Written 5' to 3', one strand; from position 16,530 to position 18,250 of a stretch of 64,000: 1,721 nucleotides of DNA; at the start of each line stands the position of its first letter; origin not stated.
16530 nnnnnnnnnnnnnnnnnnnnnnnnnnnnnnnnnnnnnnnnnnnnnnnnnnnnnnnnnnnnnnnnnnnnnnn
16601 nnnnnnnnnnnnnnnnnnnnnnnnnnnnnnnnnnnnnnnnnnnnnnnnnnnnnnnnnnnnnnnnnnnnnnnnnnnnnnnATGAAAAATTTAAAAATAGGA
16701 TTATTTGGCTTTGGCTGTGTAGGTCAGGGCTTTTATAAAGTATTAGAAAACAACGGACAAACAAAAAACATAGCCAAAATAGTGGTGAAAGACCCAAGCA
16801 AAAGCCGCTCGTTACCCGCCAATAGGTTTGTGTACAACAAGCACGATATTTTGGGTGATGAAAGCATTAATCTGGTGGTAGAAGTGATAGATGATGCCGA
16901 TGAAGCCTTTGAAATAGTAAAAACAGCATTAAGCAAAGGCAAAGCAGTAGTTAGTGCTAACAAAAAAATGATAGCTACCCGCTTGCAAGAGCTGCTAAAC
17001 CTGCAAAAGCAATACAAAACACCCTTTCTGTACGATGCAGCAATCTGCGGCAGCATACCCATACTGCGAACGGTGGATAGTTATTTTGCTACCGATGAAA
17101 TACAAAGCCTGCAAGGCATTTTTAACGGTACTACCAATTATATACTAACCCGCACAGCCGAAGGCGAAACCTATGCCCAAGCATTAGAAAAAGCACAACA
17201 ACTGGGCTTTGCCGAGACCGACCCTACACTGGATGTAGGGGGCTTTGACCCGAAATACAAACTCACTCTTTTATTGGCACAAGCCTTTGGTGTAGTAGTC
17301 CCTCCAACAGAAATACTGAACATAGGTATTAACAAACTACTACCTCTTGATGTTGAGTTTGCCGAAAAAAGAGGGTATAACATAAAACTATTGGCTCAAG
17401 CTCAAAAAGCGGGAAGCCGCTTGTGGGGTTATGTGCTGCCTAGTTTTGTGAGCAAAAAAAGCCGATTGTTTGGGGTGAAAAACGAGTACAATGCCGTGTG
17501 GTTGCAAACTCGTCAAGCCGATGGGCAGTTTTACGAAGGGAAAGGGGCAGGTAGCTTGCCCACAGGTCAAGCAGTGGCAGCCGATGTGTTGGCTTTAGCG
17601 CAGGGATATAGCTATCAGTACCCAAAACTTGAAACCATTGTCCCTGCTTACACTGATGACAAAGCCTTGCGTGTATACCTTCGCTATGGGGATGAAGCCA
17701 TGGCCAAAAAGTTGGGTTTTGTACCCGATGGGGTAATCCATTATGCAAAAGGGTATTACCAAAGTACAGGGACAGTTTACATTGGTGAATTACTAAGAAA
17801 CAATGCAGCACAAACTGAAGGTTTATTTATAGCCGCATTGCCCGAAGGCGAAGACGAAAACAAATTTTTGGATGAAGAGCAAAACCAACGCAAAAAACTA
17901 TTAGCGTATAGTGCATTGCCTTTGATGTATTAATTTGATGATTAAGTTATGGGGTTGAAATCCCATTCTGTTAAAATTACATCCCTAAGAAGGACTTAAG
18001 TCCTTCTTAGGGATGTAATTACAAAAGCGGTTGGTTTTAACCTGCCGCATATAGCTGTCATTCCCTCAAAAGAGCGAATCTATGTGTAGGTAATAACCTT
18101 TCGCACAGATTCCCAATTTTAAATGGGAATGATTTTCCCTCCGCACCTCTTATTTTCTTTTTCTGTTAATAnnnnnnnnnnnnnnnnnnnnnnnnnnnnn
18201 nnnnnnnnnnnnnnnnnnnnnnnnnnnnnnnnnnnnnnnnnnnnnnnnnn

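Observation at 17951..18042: Family of intergenic triple-hairpin elements with compensatory stem substitutions (copy 1)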

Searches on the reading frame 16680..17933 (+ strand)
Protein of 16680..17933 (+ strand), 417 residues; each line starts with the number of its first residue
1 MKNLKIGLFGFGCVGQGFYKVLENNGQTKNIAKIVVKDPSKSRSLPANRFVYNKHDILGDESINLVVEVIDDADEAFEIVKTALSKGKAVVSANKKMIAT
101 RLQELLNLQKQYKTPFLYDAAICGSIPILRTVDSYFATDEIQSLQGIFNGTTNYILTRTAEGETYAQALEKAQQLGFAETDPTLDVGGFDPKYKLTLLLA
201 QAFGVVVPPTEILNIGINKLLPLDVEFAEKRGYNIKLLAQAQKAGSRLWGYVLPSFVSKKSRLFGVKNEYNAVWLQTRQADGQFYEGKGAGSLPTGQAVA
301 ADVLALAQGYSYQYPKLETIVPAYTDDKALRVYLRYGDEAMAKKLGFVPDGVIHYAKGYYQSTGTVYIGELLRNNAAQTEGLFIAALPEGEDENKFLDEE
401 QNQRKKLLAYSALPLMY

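Call 12: find_encoding_contigs(protein=window:16680-17933:+, flank=10000, max_places=6)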
Protein window:16680-17933:+ (417 aa): no gene with exactly this product is on record in the collection.

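Call 13: search_protein_families(library=pfam, proteins=[window:16680-17933:+])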
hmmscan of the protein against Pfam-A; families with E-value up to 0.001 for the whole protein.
window:16680-17933:+ (417 aa): 3 families
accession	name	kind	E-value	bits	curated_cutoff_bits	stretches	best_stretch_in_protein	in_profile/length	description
PF00742.24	Homoserine_dh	-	4.1e-48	163.9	22.9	1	127-304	1-173/173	Homoserine dehydrogenase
PF03447.22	NAD_binding_3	-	1.6e-09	38.9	24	1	10-117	1-114/116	Homoserine dehydrogenase, NAD binding domain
PF03435.24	Sacchrp_dh_NADP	-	0.00063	20.5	25.1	0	7-93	2-75/129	Saccharopine dehydrogenase NADP binding domain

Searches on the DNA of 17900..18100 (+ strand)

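Call 20: search_rna_families(source=window, start=17900, end=18100, threshold=evalue, max_evalue=10)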
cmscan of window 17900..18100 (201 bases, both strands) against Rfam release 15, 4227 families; matches with E-value up to 10: 49.
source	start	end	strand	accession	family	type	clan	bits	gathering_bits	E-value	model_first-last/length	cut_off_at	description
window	17951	18042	-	RF03818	MIR7994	Gene; miRNA;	-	35.4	100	1.3e-05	1-90/90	no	MIR7994 microRNA precursor family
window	17968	18027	-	RF03912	mir-4659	Gene; miRNA;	-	32.9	92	2.1e-05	1-73/73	no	mir-4659 microRNA precursor family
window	17968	18030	+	RF03912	mir-4659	Gene; miRNA;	-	31.8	92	4.3e-05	1-73/73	no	mir-4659 microRNA precursor family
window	17970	18025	+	RF00768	MIR405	Gene; miRNA;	-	28.4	102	0.0023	1-83/83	no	MIR405 microRNA precursor family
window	17970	18023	-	RF03601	MIR7993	Gene; miRNA;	-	27.7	100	0.0026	1-138/138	no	MIR7993 microRNA precursor family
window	17970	18025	-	RF00768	MIR405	Gene; miRNA;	-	27.2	102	0.0046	1-83/83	no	MIR405 microRNA precursor family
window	17956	18032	-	RF03716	mir-7131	Gene; miRNA;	-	26.3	74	0.0015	1-84/84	no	mir-7131 microRNA precursor family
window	17975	18022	+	RF03716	mir-7131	Gene; miRNA;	-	25.6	74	0.0024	1-84/84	no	mir-7131 microRNA precursor family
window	17972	18023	+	RF03601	MIR7993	Gene; miRNA;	-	25.3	100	0.01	1-138/138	no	MIR7993 microRNA precursor family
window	17975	18020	-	RF03370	mir-2566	Gene; miRNA;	-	25.1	86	0.0083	1-83/83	no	mir-2566 microRNA precursor family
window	17976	18019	-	RF03955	MIR2934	Gene; miRNA;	-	25.1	100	0.0086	1-113/113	no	MIR2934 microRNA precursor family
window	17976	18019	+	RF03955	MIR2934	Gene; miRNA;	-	25.1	100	0.0086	1-113/113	no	MIR2934 microRNA precursor family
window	17976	18018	-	RF03735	mir-1502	Gene; miRNA;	-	24.7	66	0.045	1-59/59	no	mir-1502 microRNA precursor family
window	17977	18019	+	RF03735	mir-1502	Gene; miRNA;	-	24.7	66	0.045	1-59/59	no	mir-1502 microRNA precursor family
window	17971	18024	+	RF03664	MIR6288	Gene; miRNA;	-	23.7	74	0.011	1-92/92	no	MIR6288 microRNA precursor family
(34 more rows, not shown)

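Call 26: build_rna_model(alignment_id=A2)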
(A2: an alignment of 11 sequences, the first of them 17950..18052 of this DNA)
Model R1 built from alignment A2 (11 sequences, 107 columns); structure: RNAalifold consensus.
model positions 103; base pairs 29; branch points 1; effective number of sequences 1.28; information 0.59 bits per position. Calibrated on 0.2 Mb of random sequence (short: E-values are rough).
structure used (alignment columns):
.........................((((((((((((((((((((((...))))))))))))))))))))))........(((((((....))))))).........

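Call 27: search_with_rna_model(model_id=R1, source=window, filters=off, max_evalue=10)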
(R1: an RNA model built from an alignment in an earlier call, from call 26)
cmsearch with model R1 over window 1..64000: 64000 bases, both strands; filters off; matches with E-value up to 10: 27.
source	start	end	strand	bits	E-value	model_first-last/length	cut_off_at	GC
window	17950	18052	+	111.9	6.3e-22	1-103/103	no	0.39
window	25933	26036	+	103.2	4.9e-20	1-103/103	no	0.39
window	34342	34444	+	103.1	5.1e-20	1-103/103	no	0.36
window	17943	18045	-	77.2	2e-14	1-103/103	no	0.37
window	25925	26029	-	76.5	2.9e-14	1-103/103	no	0.39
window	34335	34437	-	76.3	3.2e-14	1-103/103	no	0.37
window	34583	34678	+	24.4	0.0055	1-103/103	no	0.33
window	400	459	-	15.4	0.49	1-103/103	no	0.33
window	44414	44475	-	15.2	0.53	1-103/103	no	0.32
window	54790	54867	+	14.5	0.75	1-103/103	no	0.32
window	6886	6978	-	13.8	1.1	1-103/103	no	0.26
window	357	429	+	12.9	1.7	1-103/103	no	0.34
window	54089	54171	+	12.5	2.1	1-103/103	no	0.25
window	6891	6972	+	12.4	2.2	1-103/103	no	0.26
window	40965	41051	-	12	2.7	1-103/103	no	0.33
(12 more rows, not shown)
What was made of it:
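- Checked: Covariance model R1 scores them at 103-112 bits, E about 1e-20 (call 27).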

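Call 28: search_with_rna_model(model_id=R1, sources=[L001, L002, L003, L006, L010, L012, L019, L021], filters=off, max_evalue=10)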
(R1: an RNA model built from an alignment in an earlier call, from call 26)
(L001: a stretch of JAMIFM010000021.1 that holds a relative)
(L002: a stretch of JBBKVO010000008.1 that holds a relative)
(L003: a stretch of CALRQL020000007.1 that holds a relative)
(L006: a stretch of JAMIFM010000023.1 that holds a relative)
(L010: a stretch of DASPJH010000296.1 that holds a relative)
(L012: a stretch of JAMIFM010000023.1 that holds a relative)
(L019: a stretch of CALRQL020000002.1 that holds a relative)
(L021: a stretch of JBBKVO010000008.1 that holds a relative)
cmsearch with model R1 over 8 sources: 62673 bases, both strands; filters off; matches with E-value up to 10: 48.
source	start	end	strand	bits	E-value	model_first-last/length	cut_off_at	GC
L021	2856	2958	+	116.6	5.9e-23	1-103/103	no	0.4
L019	6407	6509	+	113.7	2.5e-22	1-103/103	no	0.39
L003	1003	1104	+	111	9.6e-22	1-103/103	no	0.41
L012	2397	2498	+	110.1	1.5e-21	1-103/103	no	0.45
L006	7088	7189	-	108.2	3.8e-21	1-103/103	no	0.4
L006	418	519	+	107.8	4.7e-21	1-103/103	no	0.43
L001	2663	2764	+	105.3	1.7e-20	1-103/103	no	0.43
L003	7702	7803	-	102.6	6.3e-20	1-103/103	no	0.38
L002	809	912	+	100.9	1.5e-19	1-103/103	no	0.38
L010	1127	1228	-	96.9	1.1e-18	1-103/103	no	0.36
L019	6400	6502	-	89.1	5.4e-17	1-103/103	no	0.39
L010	1134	1235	+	86.8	1.7e-16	1-103/103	no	0.36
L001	1817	1919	-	86.1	2.4e-16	1-103/103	no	0.46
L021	2848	2951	-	85.8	2.7e-16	1-103/103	no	0.39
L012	2390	2491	-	84.5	5.4e-16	1-103/103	no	0.42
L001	2656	2757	-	80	5e-15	1-103/103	no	0.44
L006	411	512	-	78.5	1e-14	1-103/103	no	0.42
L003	996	1097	-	78.3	1.1e-14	1-103/103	no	0.42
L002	801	905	-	78.1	1.3e-14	1-103/103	no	0.36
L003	7709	7810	+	77.6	1.6e-14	1-103/103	no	0.36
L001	1824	1927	+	71.3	3.9e-13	1-103/103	no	0.47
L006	7095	7196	+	69.3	1e-12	1-103/103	no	0.38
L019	3187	3275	+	45.8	1.2e-07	1-103/103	no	0.38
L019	3177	3268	-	32.3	0.0001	1-103/103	no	0.43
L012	2629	2730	-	27.3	0.0013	1-103/103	no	0.47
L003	1117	1212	+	27.1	0.0014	1-103/103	no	0.35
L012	2637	2738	+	25.5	0.0032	1-103/103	no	0.45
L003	1103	1204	-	23.2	0.0099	1-103/103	no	0.3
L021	6513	6558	-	21.9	0.019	26-71/103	no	0.39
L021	6513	6558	+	21.5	0.023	26-71/103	no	0.39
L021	5565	5656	-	20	0.048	1-103/103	no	0.32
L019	2839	2931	-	18.5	0.1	1-103/103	no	0.34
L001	4036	4110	+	18.1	0.13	1-103/103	no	0.36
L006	6968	7069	+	17.8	0.14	1-103/103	no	0.42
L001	7527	7623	-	16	0.35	1-103/103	no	0.33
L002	4151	4256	+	14.3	0.83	1-103/103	no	0.31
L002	1954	2044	+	14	0.95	1-103/103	no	0.34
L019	3073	3150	-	14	0.99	1-103/103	no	0.33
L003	4687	4763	-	13.8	1.1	1-103/103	no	0.38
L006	3460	3536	+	13.7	1.1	1-103/103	no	0.38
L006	6999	7061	-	12.8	1.7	1-103/103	no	0.44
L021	5573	5653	+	12.6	1.9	1-103/103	no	0.3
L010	6070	6135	-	12.5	2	1-103/103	no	0.26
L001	6963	7047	+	12.2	2.4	1-103/103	no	0.29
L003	4839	4935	-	11.5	3.4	1-103/103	no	0.27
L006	6620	6696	-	11.4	3.4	1-103/103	no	0.34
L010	6077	6142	+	11.4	3.6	1-103/103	no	0.24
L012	3256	3331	-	10.4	5.7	1-103/103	no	0.33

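Call 33: search_with_rna_model(model_id=R1, sources=[L028, L029, L030, L031, L032, L033, L034, L035, L036, L037, L038, L039, L040, L041, L042, L043, L044], max_evalue=0.01)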
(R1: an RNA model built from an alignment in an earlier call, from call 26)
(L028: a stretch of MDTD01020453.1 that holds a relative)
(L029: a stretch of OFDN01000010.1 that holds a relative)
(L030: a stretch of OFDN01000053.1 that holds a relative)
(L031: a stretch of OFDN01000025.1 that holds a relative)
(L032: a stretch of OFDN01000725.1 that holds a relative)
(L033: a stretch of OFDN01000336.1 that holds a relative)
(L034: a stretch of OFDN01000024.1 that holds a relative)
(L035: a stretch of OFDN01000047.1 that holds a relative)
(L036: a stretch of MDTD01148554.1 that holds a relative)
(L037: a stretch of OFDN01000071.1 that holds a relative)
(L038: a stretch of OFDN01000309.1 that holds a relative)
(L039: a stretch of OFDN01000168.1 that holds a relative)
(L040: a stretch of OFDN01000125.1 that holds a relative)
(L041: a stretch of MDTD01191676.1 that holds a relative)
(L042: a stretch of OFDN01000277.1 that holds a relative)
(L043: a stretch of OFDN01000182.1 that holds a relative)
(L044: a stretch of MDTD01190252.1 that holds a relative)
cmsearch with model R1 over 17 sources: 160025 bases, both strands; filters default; matches with E-value up to 0.01: 51.
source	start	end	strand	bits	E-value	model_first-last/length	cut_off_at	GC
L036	5369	5471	-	112.6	1.1e-21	1-103/103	no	0.39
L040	1735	1836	+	111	2.4e-21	1-103/103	no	0.41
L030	3618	3720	+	102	2.2e-19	1-103/103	no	0.39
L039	1785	1887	-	100.3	5e-19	1-103/103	no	0.45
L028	2602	2705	+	97.3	2.3e-18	1-103/103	no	0.38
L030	12757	12859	+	96.9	2.8e-18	1-103/103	no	0.41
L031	10096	10196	-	96.7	3e-18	1-103/103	no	0.48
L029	438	540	-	96.1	4.1e-18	1-103/103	no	0.39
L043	481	584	+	94.2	1.1e-17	1-103/103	no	0.42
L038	9774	9876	+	92.5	2.4e-17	1-103/103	no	0.41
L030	3611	3713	-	92.1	3.1e-17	1-103/103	no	0.4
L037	10444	10546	+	89.7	1e-16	1-103/103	no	0.38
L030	13029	13131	+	88.4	1.9e-16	1-103/103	no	0.41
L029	445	547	+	82.7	3.3e-15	1-103/103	no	0.4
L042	1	89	+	80.2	1.2e-14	15-103/103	5'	0.45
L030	12750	12852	-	79.8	1.4e-14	1-103/103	no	0.42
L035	1229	1329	-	78.7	2.4e-14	1-103/103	no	0.39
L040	1728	1829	-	78.3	2.9e-14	1-103/103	no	0.42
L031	10103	10203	+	78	3.4e-14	1-103/103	no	0.47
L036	5376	5478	+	77.9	3.6e-14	1-103/103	no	0.37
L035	1236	1336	+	76.8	6.2e-14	1-103/103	no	0.38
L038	9767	9869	-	76.6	7e-14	1-103/103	no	0.4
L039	1792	1894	+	76.5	7.1e-14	1-103/103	no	0.42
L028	2594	2698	-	76.2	8.3e-14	1-103/103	no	0.37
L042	3299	3399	-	75.7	1.1e-13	1-103/103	no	0.49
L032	9248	9328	+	72.2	6.3e-13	1-81/103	3'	0.48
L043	474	577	-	71.7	8.1e-13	1-103/103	no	0.41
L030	13022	13124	-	71.4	9.3e-13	1-103/103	no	0.42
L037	10437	10539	-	68.8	3.4e-12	1-103/103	no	0.38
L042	3306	3406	+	59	4.6e-10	1-103/103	no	0.45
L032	9241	9325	-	56.7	1.4e-09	19-103/103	no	0.44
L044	3913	3975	+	55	3.2e-09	1-63/103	3'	0.49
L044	3906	3975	-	55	3.3e-09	34-103/103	5'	0.5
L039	14769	14845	-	54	5.3e-09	27-103/103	5'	0.36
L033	1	71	+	53.4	7.2e-09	33-103/103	5'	0.39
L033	1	64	-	51.8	1.6e-08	1-64/103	3'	0.44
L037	11812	11911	+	50.8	2.7e-08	1-103/103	no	0.35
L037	11812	11904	-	50.3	3.4e-08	1-103/103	no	0.33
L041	466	557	+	50.3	3.4e-08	1-103/103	no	0.42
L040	8453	8554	-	48.7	7.4e-08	1-103/103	no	0.39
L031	9985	10085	-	48.2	9.8e-08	1-103/103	no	0.44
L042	1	82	-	48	1.1e-07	1-82/103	3'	0.46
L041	459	545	-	45.2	4.4e-07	1-103/103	no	0.41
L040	8460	8561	+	44.3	7e-07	1-103/103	no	0.4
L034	1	65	+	42.5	1.6e-06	39-103/103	5'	0.35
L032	4945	5046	-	39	9.5e-06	1-103/103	no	0.42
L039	14776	14845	+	38.9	1e-05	1-70/103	3'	0.34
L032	4953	5054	+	38.7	1.1e-05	1-103/103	no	0.42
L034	1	58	-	34.8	7.9e-05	1-58/103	3'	0.38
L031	9993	10093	+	29.6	0.001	1-103/103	no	0.45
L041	694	777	-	25.1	0.0096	1-103/103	no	0.45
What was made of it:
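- On REP / REPIN (RAYT-mobilised): The density of additional, non-ascertained copies in carrier loci is roughly 1 per 15-20 kb (my estimate from calls 28, 33).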

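Call 55: search_with_rna_model(model_id=R1, sources=[L045, L046, L047, L048], filters=off, max_evalue=1)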
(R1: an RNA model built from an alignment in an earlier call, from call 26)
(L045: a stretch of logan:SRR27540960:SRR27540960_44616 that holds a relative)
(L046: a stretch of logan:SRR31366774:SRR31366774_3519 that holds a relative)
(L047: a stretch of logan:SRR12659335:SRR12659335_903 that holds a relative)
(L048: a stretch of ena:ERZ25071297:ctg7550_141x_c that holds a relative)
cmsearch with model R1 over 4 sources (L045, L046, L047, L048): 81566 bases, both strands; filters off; matches with E-value up to 1: 2.
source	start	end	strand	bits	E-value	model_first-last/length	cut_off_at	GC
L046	2277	2395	-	22.2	0.021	1-103/103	no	0.29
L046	2284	2402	+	15.7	0.54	1-103/103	no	0.29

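Call 65: search_with_rna_model(model_id=R1, sources=[L049, L050, L051, L052], filters=off, max_evalue=1)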
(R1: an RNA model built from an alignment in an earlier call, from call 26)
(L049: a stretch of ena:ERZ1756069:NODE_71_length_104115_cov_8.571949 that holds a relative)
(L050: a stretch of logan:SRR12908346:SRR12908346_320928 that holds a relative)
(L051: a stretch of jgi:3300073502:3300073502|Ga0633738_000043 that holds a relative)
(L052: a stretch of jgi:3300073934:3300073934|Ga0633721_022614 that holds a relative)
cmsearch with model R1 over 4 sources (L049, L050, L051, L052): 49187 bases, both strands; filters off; matches with E-value up to 1: 4.
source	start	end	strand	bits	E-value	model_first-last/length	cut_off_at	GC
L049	6038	6140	-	90.7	1.9e-17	1-103/103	no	0.41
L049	6045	6147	+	84.9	3.4e-16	1-103/103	no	0.39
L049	5420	5495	-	15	0.46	1-103/103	no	0.42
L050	1661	1760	+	14.2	0.7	1-103/103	no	0.38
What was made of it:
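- The family is restricted to a few genomes and is absent from relatives at about 75% identity (calls 55, 65), which is unexpected for a core chromosome function.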

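Call 68: search_dna_similar(query=window:17950-18052:+, collection=plasmids, mode=distant, max_evalue=0.001, max_rows=10)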
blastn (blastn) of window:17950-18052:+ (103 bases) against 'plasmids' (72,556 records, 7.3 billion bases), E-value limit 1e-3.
No match.

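Call 69: search_dna_similar(query=window:17950-18052:+, collection=phages, mode=distant, max_evalue=0.001, max_rows=10)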
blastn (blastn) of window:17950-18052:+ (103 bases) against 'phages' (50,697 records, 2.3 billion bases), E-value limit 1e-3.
No match.
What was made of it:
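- There is no match in plasmid or phage collections (calls 68, 69).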
